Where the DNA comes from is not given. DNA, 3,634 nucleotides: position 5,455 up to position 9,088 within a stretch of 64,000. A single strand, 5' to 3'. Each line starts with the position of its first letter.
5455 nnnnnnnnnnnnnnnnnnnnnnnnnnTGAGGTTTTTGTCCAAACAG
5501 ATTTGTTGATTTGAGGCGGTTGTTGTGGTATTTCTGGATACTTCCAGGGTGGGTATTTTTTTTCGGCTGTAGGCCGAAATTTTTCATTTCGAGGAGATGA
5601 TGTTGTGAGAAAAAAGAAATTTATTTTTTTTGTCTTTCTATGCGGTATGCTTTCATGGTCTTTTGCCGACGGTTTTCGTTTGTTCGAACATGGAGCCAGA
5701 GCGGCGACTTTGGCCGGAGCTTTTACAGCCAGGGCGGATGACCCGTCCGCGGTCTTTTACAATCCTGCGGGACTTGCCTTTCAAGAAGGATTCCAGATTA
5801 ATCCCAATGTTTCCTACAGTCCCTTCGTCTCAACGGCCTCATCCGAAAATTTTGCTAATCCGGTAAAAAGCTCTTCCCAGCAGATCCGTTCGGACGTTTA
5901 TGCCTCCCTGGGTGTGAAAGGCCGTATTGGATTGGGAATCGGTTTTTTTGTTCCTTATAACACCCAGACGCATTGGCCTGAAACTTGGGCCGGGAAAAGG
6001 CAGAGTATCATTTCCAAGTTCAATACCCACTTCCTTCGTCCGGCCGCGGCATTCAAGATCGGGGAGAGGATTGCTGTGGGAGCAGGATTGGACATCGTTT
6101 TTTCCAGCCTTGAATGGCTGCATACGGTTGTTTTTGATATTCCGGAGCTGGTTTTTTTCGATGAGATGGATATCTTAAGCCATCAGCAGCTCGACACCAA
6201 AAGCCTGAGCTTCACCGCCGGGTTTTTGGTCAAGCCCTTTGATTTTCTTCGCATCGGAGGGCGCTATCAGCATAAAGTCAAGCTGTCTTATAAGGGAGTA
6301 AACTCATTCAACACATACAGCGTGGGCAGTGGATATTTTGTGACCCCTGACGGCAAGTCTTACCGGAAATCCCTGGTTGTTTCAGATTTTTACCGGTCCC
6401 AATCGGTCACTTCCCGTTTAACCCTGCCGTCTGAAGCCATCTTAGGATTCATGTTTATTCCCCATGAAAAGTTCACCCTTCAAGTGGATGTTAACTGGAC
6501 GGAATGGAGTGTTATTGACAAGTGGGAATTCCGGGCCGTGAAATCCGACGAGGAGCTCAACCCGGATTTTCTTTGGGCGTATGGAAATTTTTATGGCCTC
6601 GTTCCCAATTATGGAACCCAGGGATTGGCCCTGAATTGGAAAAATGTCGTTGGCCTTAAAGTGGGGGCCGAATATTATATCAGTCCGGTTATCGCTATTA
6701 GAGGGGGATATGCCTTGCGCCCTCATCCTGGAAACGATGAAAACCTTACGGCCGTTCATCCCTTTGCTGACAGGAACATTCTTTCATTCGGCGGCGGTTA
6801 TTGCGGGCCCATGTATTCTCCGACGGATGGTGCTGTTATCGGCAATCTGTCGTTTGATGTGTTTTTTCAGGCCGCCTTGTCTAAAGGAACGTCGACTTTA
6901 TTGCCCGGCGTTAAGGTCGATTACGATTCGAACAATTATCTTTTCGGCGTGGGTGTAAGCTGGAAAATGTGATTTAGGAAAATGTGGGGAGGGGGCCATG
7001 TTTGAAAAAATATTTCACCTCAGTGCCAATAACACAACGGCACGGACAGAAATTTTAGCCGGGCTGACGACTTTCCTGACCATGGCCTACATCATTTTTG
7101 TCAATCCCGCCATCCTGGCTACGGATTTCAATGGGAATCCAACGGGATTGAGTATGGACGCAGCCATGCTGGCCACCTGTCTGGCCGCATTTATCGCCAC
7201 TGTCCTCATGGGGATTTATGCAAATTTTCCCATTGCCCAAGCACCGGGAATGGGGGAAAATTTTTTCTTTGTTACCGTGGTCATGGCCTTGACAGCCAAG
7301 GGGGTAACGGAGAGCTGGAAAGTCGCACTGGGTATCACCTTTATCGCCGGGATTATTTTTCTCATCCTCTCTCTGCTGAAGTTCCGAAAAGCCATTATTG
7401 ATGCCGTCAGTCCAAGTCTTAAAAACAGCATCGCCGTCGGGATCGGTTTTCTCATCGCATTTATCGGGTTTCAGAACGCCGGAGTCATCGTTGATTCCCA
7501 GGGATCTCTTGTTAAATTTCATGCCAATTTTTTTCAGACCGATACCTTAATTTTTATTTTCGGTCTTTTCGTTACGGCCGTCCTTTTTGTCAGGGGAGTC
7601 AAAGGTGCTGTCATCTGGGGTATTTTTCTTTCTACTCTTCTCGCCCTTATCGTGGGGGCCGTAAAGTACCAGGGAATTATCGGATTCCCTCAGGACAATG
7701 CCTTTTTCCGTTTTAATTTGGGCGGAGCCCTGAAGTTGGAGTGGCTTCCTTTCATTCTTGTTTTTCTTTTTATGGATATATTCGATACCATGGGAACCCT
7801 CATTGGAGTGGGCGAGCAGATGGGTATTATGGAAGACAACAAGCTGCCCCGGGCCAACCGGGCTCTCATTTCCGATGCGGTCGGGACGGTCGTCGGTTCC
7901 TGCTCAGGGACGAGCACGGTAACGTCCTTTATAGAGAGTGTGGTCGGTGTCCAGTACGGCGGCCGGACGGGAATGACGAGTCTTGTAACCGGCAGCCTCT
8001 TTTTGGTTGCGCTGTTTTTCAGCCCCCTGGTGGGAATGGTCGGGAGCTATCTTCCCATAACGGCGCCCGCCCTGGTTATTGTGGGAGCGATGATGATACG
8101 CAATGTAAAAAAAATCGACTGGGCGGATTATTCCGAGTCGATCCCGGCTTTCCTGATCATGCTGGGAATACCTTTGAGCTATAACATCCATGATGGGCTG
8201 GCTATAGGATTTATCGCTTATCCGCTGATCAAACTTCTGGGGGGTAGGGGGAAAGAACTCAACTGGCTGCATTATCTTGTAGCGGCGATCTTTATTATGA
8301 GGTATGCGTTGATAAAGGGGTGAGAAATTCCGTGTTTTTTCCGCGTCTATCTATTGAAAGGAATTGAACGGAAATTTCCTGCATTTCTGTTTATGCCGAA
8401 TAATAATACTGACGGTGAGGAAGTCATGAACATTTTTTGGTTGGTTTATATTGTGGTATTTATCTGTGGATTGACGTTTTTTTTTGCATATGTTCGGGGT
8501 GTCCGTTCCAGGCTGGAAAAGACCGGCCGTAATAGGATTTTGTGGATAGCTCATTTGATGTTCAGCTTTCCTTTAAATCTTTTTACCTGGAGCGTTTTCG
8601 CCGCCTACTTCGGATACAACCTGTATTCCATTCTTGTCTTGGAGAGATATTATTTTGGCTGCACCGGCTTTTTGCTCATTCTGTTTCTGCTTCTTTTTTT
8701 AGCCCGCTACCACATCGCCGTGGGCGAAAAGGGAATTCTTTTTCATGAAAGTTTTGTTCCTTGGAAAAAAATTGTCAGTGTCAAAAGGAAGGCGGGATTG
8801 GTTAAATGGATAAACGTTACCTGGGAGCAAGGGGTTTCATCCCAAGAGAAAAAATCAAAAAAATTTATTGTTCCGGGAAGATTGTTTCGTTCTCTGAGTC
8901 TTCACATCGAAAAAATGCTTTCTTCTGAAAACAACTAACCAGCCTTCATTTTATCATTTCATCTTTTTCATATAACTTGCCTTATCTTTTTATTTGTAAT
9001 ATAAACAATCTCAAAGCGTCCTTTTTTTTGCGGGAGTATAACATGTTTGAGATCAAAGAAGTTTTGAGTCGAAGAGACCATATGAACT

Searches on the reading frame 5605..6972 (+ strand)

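Call 4: search_protein_families(library=pfam, proteins=[window:5605-6972:+])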
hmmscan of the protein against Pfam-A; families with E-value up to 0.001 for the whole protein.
window:5605-6972:+ (455 aa): 1 family
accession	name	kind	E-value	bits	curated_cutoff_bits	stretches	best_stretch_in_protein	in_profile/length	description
PF03349.22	Toluene_X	-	1.3e-40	139.7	29.7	1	19-451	8-417/421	Outer membrane protein transport protein (OMPP1/FadL/TodX)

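Call 57: search_protein_families(library=ncbifam, proteins=[window:5605-6972:+], max_evalue=1e-10)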
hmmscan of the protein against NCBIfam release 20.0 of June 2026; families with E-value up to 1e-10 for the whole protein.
window:5605-6972:+ (455 aa): 1 family
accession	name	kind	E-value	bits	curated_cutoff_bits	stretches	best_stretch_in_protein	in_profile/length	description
NF033709.1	PorV_fam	subfamily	3e-11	43.5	90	0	27-79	9-60/326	PorV/PorQ family protein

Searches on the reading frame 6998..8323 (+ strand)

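Call 4: search_protein_families(library=pfam, proteins=[window:6998-8323:+])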
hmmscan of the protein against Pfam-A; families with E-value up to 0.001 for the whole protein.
window:6998-8323:+ (441 aa): 2 families
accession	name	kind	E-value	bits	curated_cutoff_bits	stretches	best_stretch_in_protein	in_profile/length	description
PF00860.26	Xan_ur_permease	-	5.1e-41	141.1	27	1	17-395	2-381/389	Permease family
PF00916.26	Sulfate_transp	-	5.5e-05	22.5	23.2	1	79-365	53-353/380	Sulfate permease family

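Call 57: search_protein_families(library=ncbifam, proteins=[window:6998-8323:+], max_evalue=1e-10)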
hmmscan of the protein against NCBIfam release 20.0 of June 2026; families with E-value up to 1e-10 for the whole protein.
window:6998-8323:+ (441 aa): 0 families

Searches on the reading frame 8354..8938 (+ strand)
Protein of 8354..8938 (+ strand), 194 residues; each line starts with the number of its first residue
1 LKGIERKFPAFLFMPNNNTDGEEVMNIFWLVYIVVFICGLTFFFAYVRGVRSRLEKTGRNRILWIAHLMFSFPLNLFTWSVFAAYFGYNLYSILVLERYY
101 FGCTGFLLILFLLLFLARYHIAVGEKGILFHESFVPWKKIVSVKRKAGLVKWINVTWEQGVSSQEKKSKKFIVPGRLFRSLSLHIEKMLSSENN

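Call 4: search_protein_families(library=pfam, proteins=[window:8354-8938:+])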
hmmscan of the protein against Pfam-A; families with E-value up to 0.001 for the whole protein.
window:8354-8938:+ (194 aa): 1 family
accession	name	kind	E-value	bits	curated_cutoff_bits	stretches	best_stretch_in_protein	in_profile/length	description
PF18923.6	DUF5673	-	0.00052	20.4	26.7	0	121-144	3-26/66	Domain of unknown function (DUF5673)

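Call 22: search_protein_families(library=pfam, proteins=[window:8354-8938:+], max_evalue=1)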
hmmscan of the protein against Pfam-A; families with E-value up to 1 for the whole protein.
window:8354-8938:+ (194 aa): 2 families
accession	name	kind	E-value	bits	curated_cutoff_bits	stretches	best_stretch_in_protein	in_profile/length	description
PF18923.6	DUF5673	-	0.00052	20.4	26.7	1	121-144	3-26/66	Domain of unknown function (DUF5673)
PF05814.16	Ac76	-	0.19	12.2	22.5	0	13-45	15-46/83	Orf76 (Ac76)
